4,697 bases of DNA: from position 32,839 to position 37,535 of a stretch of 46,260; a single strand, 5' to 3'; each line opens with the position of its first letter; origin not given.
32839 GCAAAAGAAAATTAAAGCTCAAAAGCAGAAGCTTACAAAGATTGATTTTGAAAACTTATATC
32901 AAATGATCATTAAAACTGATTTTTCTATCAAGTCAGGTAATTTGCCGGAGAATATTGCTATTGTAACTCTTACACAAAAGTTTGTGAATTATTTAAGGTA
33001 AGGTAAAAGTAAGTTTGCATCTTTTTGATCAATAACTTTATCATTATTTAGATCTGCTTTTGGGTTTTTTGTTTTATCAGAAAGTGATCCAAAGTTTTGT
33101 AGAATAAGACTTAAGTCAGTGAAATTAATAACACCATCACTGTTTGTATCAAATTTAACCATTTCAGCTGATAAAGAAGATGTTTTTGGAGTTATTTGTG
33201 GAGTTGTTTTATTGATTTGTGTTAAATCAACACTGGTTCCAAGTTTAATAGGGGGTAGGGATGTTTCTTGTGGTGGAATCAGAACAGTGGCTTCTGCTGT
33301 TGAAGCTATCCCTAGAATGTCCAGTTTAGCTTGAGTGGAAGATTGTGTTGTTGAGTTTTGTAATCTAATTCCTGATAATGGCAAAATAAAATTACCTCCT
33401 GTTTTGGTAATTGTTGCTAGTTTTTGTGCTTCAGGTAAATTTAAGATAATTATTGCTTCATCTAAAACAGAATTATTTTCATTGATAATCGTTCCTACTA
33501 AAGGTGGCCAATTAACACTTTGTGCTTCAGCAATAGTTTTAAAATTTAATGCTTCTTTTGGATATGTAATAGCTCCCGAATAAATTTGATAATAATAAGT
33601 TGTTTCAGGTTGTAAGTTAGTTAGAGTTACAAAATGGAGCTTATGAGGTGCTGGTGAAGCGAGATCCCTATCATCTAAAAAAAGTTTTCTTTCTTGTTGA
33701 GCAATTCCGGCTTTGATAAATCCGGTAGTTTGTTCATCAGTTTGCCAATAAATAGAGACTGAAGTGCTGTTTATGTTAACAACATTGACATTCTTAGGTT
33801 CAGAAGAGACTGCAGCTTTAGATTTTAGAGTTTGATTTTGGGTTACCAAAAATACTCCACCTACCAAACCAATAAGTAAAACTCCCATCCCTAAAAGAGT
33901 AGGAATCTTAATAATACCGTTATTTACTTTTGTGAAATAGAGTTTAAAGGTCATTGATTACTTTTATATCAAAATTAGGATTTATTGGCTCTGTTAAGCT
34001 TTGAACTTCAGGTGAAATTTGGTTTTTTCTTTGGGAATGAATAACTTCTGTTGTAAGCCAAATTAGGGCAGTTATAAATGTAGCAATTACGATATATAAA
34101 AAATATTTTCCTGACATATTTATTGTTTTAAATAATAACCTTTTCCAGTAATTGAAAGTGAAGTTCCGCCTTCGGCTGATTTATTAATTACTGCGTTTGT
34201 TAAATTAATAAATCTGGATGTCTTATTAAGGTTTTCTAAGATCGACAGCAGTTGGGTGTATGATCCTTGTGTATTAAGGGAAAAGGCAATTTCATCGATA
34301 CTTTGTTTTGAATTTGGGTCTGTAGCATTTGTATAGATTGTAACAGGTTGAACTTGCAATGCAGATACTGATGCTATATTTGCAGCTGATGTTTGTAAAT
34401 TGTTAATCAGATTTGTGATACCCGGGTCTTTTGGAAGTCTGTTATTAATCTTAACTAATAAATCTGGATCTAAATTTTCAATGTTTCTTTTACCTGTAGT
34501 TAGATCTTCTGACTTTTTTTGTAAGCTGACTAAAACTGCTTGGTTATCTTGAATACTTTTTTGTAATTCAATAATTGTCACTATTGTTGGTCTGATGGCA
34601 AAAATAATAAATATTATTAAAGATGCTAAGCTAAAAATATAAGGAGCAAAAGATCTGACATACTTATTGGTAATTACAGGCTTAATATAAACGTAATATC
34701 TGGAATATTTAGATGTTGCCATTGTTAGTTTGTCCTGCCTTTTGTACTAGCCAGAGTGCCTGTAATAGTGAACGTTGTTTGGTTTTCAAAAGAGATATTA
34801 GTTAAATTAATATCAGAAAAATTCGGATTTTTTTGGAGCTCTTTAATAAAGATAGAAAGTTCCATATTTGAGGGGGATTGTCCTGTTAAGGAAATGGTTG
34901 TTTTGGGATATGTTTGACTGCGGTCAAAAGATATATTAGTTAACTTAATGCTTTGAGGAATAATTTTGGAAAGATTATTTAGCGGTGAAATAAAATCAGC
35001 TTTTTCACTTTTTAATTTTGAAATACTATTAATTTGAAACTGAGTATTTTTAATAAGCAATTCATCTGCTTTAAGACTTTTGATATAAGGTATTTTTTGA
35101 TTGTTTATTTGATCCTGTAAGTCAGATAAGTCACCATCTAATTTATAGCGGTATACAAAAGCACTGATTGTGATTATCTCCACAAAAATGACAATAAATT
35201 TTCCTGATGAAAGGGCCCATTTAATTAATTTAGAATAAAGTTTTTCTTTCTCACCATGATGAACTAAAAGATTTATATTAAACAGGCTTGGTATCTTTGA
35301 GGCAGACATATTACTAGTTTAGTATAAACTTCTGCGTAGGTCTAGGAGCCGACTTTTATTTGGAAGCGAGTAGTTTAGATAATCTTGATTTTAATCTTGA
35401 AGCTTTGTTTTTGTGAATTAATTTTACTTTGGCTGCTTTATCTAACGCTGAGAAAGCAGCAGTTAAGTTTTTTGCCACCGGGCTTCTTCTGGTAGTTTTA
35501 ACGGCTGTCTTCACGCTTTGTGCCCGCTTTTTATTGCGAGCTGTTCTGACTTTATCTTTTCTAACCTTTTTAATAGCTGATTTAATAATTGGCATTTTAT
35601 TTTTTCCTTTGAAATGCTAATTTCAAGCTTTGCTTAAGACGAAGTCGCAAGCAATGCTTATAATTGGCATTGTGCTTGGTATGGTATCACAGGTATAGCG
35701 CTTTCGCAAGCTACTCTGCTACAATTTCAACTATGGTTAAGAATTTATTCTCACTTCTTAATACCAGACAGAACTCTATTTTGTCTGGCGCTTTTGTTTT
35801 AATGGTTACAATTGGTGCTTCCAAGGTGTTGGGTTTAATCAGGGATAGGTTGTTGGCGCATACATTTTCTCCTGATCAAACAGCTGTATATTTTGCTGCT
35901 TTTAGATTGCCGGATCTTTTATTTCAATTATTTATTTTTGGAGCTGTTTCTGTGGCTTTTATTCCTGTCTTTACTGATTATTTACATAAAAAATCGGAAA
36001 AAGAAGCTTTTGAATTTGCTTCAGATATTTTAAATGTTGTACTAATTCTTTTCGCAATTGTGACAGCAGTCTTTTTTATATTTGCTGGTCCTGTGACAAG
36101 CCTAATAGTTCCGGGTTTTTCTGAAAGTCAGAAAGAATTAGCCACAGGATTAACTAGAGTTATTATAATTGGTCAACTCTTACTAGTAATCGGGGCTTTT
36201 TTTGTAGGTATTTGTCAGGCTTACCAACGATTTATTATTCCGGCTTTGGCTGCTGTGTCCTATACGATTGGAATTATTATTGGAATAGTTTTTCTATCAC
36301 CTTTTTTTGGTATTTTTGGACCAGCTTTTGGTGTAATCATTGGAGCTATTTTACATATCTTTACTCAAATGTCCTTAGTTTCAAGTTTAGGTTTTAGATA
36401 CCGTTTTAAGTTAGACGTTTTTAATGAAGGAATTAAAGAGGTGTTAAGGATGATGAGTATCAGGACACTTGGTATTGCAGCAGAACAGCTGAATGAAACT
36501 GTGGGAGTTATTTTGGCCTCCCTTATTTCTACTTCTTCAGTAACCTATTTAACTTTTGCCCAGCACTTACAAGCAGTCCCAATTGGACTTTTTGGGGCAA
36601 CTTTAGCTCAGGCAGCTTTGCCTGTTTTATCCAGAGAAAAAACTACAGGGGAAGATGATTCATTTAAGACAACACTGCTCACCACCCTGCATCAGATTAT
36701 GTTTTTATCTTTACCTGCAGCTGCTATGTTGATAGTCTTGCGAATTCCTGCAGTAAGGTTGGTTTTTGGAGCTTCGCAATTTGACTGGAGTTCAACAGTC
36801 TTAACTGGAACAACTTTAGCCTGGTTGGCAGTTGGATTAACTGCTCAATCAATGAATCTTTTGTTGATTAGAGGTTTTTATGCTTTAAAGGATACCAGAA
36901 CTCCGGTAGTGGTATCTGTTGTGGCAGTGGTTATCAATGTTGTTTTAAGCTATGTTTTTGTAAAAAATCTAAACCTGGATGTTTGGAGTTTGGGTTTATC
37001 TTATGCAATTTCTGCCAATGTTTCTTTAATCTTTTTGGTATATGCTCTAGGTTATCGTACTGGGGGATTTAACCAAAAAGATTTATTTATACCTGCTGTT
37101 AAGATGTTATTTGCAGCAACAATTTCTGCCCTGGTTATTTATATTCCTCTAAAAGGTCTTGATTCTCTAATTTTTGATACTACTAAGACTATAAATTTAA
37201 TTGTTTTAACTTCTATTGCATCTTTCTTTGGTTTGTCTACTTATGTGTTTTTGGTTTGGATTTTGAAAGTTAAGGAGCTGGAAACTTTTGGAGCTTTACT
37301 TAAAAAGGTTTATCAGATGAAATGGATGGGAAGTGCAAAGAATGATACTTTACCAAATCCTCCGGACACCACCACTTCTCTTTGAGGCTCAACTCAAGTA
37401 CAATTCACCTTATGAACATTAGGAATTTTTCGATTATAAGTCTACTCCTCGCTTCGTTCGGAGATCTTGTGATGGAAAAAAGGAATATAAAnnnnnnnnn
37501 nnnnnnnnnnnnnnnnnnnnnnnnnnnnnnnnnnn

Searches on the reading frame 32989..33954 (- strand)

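Call 77: search_protein_families(library=pfam, proteins=[window:32989-33954:-], max_evalue=0.00001)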
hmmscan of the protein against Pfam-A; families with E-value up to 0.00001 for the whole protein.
window:32989-33954:- (321 aa): 2 families
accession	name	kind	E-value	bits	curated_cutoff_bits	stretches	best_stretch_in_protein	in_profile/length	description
PF16656.11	Pur_ac_phosph_N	-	6e-09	36.8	30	1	55-128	3-82/93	Purple acid Phosphatase, N-terminal domain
PF00404.24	Dockerin_1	-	3.4e-07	30.8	22.9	1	268-320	2-56/57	Dockerin type I domain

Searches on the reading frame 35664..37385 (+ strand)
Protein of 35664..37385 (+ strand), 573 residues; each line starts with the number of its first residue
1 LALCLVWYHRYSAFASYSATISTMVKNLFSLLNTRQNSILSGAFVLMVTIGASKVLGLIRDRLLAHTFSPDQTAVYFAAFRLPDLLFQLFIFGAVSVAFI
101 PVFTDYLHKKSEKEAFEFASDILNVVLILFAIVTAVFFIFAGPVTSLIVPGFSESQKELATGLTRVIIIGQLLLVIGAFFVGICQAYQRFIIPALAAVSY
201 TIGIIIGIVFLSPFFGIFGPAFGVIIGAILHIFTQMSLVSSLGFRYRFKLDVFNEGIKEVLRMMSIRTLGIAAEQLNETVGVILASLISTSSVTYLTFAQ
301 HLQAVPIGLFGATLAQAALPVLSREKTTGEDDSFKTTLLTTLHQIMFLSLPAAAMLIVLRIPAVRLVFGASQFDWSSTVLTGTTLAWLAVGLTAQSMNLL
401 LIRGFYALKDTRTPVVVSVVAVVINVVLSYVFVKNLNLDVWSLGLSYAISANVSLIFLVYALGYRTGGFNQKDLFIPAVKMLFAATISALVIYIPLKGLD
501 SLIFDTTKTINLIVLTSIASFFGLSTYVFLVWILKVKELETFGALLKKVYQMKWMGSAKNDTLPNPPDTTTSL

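Call 77: search_protein_families(library=pfam, proteins=[window:35664-37385:+], max_evalue=0.00001)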
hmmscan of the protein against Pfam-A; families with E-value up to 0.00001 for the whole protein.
window:35664-37385:+ (573 aa): 3 families
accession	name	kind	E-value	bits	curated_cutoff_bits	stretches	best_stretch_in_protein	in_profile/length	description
PF03023.19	MurJ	-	5.7e-79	266.3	27.4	1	73-493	11-430/451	Lipid II flippase MurJ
PF13440.11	Polysacc_synt_3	-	1.9e-09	37.6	23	1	180-371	99-287/293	Polysaccharide biosynthesis protein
PF01554.23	MatE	-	4.6e-09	36.6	24.9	1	275-431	10-161/161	MatE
